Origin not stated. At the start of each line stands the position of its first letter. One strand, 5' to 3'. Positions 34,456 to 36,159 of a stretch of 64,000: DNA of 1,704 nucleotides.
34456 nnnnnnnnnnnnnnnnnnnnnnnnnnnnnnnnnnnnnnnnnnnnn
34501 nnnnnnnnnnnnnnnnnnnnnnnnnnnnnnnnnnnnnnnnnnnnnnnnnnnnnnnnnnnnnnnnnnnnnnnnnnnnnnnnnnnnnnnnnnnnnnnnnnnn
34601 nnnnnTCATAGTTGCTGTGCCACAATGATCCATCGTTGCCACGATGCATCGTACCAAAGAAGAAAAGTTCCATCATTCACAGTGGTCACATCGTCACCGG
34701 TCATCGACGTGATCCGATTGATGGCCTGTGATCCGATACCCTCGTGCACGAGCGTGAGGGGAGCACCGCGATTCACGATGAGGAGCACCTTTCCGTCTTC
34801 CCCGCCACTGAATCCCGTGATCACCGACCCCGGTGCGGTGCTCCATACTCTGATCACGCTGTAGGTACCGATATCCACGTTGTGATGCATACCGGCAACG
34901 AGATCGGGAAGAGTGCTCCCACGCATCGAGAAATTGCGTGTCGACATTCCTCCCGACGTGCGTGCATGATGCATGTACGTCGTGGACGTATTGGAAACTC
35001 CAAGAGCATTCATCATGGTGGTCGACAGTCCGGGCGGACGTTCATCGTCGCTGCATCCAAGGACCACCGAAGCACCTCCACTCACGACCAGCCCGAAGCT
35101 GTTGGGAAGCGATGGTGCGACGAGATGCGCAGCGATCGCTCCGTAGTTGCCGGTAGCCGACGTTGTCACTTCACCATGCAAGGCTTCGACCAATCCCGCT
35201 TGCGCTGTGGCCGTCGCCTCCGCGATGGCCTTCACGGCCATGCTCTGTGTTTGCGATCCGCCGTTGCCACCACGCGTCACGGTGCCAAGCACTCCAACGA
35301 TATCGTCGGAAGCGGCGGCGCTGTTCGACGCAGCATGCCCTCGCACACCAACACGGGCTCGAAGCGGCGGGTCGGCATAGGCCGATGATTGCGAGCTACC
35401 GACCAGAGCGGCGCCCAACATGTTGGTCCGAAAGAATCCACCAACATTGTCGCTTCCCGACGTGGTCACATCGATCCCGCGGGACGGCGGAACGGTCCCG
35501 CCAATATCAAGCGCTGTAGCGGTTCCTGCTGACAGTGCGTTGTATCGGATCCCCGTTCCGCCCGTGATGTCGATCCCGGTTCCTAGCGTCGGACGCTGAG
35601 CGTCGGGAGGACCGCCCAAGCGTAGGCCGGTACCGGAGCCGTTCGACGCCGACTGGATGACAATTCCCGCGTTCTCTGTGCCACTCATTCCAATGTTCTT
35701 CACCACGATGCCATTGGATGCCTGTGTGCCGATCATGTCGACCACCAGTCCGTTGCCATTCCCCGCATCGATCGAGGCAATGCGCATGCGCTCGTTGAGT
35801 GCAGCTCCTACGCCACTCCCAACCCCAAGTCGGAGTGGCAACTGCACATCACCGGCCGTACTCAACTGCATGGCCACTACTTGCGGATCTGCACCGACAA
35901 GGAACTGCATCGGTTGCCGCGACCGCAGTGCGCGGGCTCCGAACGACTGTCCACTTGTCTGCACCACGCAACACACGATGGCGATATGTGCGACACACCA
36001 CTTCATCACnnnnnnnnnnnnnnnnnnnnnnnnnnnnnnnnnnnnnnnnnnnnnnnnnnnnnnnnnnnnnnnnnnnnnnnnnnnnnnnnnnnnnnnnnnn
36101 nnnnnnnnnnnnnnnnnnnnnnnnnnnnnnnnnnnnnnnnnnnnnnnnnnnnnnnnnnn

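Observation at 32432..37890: Four-gene operon of secreted tail-fibre-like repeat proteins with a shared C-terminal motif, located just downstream of an SSR tract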

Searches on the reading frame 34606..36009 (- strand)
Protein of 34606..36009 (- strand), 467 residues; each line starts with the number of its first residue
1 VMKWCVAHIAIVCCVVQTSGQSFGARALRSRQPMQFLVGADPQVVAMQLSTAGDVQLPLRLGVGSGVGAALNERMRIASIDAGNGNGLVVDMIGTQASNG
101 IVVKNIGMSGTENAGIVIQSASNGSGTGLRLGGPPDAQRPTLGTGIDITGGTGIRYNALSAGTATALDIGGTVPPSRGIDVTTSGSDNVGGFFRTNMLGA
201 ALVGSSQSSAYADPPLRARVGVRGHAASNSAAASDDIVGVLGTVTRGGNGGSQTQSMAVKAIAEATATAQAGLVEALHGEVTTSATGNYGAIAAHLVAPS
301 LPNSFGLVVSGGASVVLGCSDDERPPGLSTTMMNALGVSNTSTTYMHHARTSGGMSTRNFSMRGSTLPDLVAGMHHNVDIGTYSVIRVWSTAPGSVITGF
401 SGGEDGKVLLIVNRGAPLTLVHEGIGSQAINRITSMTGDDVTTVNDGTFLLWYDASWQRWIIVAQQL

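Call 3: search_protein_families(library=pfam, proteins=[window:34606-36009:-], max_evalue=1)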
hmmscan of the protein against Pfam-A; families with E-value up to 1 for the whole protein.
window:34606-36009:- (467 aa): 0 families

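Call 4: search_protein_families(library=ncbifam, proteins=[window:34606-36009:-], max_evalue=1)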
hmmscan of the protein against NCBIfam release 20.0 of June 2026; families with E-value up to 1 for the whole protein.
window:34606-36009:- (467 aa): 0 families

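Call 5: search_protein_families(library=phrogs, proteins=[window:34606-36009:-], max_evalue=1)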
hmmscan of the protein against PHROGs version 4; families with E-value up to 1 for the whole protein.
window:34606-36009:- (467 aa): 0 families

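Call 23: search_solved_structures(query=A4, max_evalue=10)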
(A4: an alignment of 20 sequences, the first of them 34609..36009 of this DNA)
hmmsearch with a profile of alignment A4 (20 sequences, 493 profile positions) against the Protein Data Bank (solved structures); distinct sequences matched with E-value up to 10: 2.
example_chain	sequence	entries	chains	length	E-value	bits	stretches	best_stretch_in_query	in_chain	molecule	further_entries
2zj3_A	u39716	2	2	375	1.4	10.6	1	259-374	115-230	Glucosamine--fructose-6-phosphate aminotransferase [isomerizing] 1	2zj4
2v4m_A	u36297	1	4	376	1.4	10.6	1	259-374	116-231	GLUCOSAMINE--FRUCTOSE-6-PHOSPHATE AMINOTRANSFERASE [ISOMERIZING] 1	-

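Call 38: find_homologous_proteins(query=window:34609-36009:-, max_evalue=0.001)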
Query window:34609-36009:- (467 aa): 62 proteins with E <= 0.001 among 8000 candidates.
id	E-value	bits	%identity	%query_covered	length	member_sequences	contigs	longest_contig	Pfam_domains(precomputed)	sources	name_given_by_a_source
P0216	4.5e-280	947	94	100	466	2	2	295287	-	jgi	jgi:hypothetical protein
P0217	1.1e-276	936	93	100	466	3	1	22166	-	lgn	-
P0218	5.8e-247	838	82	100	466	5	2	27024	-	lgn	-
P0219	7.7e-236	802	79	100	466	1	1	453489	-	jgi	-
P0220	1.9e-181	622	66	95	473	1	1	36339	-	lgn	-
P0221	2.7e-93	332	39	99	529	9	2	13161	-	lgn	-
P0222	1.3e-89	320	38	99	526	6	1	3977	-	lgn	-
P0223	2.0e-88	316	40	93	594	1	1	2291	-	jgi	jgi:hypothetical protein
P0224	1.9e-85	306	40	97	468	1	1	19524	-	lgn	-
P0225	7.6e-85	304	40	97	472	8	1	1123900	-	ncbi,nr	ncbi:MAG: hypothetical protein IPH49_02730 [Ignavibacteria bacterium]|nr:hypothetical protein [Ignav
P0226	6.0e-84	301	40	93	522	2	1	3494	-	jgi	jgi:hypothetical protein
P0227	1.6e-83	300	42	93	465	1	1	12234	-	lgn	-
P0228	6.3e-83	298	40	92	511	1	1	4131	-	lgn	-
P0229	1.0e-82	297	40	93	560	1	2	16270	-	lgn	-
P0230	1.3e-82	296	40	93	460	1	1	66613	-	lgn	-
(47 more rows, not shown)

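Call 80: predict_structure(alignment_id=A6)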
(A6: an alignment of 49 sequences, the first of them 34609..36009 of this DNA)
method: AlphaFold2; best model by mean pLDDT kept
length: 467 residues; sequences in the alignment: 49
mean_pLDDT: 64.4   pTM: 0.45
mean pLDDT of the five models: 64.4, 63.7, 61.1, 60.4, 59.2
residues with pLDDT >= 90: 86; 70-90: 91; 50-70: 143; < 50: 147
segments of 3 or more residues with pLDDT < 50: 108-111, 121-135, 138-175, 184-189, 194-201, 218-221, 228-237, 242-258, 262-276, 279-292, 331-333, 335-337
pLDDT, mean of each block of 10 residues (from residue 1): 78 65 62 80 80 77 67 72 67 61 56 53 43 47 44 41 39 50 49 47 52 52 51 45 41 43 40 42 37 54 56 64 58 49 73 78 85 94 91 94 92 95 96 96 94 95 95
secondary structure, 60 per line:
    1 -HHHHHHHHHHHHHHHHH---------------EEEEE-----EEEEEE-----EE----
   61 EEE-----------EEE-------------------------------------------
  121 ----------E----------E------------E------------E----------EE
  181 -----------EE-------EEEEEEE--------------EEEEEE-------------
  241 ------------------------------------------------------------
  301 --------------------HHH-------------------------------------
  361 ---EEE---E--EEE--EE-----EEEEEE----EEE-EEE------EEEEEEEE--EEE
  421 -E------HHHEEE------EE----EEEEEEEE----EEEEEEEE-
elements in order: H2-18 E34-38 E44-49 E61-63 E75-77 E201-207 E222-227 E364-366 E373-375 E385-390 E395-397 E399-401 E408-415 E418-420 E432-434 E447-454 E459-466
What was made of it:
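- On Tail-fibre-like repeat superfamily: The g3 shaft has pLDDT <50 (call 80).
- Checked: The Gly-rich centre of g3 (14.6% Gly) could not be modelled; pLDDT is below 50 (call 80).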

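Call 98: find_related_loci(query=A6, collection=viral_contigs, flank=10000)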
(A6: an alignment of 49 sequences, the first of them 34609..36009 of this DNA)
Query A6 (467 aa) in viral_contigs; peptide patterns used: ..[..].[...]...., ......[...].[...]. (x = any residue, [..] = any of these).
3 stretches matched a pattern, but none encodes a relative of the query by tblastn (E <= 1e-3).

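Call 105: search_protein_families(library=pfam, alignment_id=A6, max_evalue=1)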
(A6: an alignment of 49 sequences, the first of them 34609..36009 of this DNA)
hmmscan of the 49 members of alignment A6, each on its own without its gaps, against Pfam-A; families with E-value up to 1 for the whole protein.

A. member 1, window:34609-36009:- (467 aa): 0 families

B. families by the number of members that match (of 49 scanned): 6 families
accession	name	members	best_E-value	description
PF25692.1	Phage_depo_C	1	0.077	Phage depolymerase C-terminal beta sandwich domain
PF14979.11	TMEM52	1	0.16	Transmembrane 52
PF23208.1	zf_C2H2_ZNF598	1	0.21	ZNF598 C2H2 zinc finger domain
PF01238.27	PMI_typeI_C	1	0.23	Phosphomannose isomerase type I C-terminal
PF18206.8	Porphyrn_cat_1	1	0.25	Porphyranase beta-sandwich domain 1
PF14312.12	FG-GAP_2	1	0.27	FG-GAP repeat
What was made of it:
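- On Pfam Phage_depo_C (PF25692), tested on the g3 tip: 1 of 49 orthologues matches, at E 0.077 (call 105).
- Closest known: Phage tailspike C-terminal and adaptor beta-sandwich domains. Different: The direct Pfam match fails: 1 of 49 orthologues, E 0.077 (call 105).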

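Call 115: search_dna_similar(query=window:34609-36009:-, collection=phages, mode=protein, max_evalue=0.01, max_rows=10)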
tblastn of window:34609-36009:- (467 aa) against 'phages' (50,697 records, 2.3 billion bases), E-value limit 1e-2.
No match.

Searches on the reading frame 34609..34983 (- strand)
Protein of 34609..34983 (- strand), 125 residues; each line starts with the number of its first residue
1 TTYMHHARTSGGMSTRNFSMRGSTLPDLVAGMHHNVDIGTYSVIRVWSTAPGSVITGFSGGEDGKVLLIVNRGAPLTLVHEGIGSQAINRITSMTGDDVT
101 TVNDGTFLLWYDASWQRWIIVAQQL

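Call 109: search_solved_structures(query=A8, max_evalue=10, show_alignments=2)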
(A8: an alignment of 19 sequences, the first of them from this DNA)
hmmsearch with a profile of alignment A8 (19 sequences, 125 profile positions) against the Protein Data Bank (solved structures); distinct sequences matched with E-value up to 10: 4.
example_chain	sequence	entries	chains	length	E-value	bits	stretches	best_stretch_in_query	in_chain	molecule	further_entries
6ovk_R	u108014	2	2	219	0.24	14.8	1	87-122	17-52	Siderophore-interacting protein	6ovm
9bds_A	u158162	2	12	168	0.24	14.8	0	34-65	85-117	Transcription attenuation protein MtrB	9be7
9be8_A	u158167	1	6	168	0.24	14.8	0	34-65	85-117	Transcription attenuation protein MtrB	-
8i4m_e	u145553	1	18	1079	0.58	13.5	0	80-109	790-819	Fiber protein(gp 28) of the cyanophage P-SCSP1u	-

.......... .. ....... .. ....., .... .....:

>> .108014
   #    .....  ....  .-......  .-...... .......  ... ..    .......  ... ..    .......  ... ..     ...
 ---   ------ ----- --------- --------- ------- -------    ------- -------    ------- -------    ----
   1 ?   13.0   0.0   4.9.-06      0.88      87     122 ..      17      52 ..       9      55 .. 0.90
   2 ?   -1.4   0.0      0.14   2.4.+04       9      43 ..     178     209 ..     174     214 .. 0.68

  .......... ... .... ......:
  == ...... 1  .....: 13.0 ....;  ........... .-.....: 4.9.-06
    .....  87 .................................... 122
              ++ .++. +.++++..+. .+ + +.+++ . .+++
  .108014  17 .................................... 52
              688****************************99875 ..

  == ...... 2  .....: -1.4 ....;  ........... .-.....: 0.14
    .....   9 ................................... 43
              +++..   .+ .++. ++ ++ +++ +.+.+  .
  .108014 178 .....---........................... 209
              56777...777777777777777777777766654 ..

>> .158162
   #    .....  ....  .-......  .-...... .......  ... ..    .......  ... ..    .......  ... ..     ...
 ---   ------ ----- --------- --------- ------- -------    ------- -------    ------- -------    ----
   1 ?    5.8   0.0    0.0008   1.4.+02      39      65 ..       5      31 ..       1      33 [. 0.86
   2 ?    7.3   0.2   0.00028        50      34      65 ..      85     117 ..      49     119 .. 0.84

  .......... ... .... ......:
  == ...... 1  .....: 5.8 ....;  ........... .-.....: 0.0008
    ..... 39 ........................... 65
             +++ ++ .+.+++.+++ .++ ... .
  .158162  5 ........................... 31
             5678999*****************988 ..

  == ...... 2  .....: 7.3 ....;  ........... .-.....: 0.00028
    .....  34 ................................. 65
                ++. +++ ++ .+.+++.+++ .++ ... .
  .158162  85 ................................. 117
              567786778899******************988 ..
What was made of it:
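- Closest known: Phage tailspike C-terminal and adaptor beta-sandwich domains. Different: There is no sequence hit in the PDB (call 109).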
